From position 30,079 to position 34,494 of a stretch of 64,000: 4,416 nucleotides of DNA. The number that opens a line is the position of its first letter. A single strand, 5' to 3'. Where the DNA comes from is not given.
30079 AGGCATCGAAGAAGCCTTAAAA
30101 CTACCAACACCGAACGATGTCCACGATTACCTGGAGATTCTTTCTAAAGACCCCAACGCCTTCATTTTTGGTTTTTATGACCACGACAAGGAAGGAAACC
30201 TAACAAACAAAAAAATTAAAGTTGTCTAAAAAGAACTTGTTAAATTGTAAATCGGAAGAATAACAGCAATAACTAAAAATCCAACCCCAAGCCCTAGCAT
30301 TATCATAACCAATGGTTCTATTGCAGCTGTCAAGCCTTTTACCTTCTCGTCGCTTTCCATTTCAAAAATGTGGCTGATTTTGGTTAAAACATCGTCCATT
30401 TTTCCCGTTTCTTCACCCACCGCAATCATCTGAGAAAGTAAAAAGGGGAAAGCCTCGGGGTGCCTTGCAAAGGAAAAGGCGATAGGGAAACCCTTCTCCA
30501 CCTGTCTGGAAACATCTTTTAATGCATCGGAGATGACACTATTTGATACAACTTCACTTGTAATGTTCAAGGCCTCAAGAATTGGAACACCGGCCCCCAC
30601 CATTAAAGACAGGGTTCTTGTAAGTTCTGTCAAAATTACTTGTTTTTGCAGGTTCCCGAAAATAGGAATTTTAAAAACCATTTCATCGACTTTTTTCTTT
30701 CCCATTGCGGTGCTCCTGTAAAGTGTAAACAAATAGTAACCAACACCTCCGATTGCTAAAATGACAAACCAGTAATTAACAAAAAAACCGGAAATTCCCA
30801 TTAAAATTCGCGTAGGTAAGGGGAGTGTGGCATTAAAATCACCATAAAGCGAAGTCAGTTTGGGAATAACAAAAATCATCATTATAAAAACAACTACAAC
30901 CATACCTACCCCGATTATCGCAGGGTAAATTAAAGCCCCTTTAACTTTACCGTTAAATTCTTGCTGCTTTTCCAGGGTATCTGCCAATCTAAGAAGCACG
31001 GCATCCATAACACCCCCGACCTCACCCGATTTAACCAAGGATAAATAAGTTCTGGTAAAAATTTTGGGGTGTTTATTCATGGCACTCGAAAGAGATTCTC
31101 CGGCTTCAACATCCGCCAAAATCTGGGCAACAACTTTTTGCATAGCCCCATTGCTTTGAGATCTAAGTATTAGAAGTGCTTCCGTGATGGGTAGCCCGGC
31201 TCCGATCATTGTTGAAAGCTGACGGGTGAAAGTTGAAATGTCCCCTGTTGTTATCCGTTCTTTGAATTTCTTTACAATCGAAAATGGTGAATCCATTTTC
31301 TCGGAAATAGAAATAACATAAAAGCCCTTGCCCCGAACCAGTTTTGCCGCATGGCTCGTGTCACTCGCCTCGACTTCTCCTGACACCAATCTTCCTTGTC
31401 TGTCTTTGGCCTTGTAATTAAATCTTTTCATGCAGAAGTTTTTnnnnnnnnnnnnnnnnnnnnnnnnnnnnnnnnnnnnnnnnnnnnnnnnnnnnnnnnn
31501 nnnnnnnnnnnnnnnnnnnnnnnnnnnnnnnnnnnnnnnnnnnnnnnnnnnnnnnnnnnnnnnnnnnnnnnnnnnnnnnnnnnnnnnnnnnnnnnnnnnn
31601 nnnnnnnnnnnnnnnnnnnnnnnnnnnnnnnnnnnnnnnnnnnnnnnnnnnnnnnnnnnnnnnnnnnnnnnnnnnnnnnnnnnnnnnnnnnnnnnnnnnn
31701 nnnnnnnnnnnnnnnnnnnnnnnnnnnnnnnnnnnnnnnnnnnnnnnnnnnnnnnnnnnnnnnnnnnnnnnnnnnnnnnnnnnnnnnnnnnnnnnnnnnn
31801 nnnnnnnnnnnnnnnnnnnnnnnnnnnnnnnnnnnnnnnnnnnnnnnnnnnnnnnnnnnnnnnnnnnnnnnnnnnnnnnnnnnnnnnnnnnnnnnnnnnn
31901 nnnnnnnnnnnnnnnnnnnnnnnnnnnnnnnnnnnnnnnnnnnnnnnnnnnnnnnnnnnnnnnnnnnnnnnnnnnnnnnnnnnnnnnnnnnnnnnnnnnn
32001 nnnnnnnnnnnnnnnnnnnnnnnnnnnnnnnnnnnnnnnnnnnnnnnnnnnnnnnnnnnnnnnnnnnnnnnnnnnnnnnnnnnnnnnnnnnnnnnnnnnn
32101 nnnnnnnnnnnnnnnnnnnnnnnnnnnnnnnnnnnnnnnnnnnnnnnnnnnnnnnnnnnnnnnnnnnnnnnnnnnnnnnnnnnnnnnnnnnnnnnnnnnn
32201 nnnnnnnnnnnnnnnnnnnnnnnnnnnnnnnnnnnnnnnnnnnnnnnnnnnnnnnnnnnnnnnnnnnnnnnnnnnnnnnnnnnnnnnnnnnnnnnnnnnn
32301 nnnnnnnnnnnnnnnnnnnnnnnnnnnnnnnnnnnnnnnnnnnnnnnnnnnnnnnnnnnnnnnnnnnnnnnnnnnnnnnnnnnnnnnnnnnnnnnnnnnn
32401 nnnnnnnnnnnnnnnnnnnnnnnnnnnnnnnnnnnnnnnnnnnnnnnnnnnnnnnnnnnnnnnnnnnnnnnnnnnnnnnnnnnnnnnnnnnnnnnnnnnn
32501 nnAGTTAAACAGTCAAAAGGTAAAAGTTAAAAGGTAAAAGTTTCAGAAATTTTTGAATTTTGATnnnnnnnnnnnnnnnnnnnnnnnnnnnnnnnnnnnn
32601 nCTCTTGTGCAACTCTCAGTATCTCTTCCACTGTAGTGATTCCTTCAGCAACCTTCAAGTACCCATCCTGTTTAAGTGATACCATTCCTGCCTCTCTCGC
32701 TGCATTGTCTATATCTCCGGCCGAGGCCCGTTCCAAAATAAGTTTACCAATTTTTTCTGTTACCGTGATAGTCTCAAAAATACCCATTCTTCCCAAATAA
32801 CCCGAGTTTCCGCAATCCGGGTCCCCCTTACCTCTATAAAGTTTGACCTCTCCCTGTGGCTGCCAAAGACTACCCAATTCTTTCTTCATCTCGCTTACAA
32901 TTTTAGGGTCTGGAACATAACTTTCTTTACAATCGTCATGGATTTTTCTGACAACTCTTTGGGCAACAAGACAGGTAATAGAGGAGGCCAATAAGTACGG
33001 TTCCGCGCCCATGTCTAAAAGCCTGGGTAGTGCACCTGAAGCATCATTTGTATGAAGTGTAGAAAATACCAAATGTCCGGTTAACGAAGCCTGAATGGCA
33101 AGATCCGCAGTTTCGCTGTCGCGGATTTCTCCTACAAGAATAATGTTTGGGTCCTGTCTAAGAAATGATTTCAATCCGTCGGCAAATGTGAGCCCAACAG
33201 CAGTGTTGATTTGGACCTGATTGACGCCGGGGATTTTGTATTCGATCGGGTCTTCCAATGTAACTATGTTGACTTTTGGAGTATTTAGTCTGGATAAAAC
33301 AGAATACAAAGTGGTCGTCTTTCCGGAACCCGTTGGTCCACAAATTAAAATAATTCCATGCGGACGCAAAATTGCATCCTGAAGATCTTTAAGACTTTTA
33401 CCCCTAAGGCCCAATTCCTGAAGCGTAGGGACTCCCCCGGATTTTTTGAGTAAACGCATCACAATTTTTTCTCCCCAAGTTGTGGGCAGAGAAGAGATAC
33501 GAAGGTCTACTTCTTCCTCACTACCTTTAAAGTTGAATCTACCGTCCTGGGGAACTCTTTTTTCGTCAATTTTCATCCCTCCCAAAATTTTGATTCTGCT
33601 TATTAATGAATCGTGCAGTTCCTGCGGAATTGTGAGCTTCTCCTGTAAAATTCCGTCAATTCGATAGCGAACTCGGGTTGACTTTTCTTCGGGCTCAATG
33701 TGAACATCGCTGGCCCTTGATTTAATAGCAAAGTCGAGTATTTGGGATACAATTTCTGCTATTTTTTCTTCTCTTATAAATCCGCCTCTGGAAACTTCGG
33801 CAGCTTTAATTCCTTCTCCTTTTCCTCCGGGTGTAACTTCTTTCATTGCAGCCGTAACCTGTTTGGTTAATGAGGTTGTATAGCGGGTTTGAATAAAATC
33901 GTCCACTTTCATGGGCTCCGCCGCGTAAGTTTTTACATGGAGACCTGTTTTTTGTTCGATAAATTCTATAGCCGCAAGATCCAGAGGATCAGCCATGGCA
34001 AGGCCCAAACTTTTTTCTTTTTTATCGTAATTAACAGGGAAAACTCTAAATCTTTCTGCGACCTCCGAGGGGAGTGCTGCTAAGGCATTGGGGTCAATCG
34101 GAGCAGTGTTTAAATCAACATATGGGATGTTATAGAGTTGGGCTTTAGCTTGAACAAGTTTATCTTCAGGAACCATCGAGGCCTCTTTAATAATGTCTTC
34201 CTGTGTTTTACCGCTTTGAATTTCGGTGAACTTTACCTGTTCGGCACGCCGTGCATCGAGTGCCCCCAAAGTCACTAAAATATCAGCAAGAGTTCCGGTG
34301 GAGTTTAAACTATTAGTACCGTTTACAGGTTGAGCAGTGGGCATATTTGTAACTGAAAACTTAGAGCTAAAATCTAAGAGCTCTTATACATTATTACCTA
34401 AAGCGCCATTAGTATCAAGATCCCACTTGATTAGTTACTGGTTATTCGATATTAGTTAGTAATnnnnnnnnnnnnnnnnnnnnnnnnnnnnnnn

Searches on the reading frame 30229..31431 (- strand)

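Call 8: search_protein_families(library=pfam, max_evalue=0.001, proteins=[window:30229-31431:-])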
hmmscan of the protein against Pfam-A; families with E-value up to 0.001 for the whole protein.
window:30229-31431:- (401 aa): 1 family
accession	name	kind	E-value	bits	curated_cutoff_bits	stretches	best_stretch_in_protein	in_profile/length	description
PF00482.28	T2SSF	-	5e-65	217.6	25.2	2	68-190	1-125/125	Type II secretion system (T2SS), protein F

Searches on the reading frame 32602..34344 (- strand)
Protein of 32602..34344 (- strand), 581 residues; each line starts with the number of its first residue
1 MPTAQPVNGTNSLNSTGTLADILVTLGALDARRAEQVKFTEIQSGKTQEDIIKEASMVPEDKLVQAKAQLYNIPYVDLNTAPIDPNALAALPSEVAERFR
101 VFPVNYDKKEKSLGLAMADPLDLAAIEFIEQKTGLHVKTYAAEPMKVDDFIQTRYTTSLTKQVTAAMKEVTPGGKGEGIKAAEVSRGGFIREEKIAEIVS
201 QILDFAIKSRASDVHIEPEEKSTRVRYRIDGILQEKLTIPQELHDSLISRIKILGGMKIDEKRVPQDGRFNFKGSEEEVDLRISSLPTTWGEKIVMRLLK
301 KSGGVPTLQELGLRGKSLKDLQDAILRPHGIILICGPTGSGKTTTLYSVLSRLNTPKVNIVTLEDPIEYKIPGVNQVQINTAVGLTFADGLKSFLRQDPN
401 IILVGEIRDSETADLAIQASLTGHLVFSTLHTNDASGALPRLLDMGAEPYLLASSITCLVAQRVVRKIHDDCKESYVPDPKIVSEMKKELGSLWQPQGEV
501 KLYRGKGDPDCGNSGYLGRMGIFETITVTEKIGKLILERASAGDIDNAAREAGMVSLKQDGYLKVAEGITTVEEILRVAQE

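Call 8: search_protein_families(library=pfam, max_evalue=0.001, proteins=[window:32602-34344:-])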
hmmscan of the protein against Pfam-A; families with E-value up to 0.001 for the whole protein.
window:32602-34344:- (581 aa): 5 families
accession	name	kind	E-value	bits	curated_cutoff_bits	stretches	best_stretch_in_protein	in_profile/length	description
PF00437.27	T2SSE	-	6.7e-126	420.3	24.9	1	193-577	6-370/370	Type II/IV secretion system protein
PF05157.20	MshEN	-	3.2e-15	56.3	23.1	1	71-155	1-84/90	MshEN domain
PF13401.12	AAA_22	-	0.00026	21.7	27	1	329-363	5-41/130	AAA domain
PF13476.12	AAA_23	-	0.00069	20.8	27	0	329-346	19-36/201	AAA domain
PF20720.3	nSTAND3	-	0.00082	19.5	27.2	0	325-367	13-55/155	Novel STAND NTPase 3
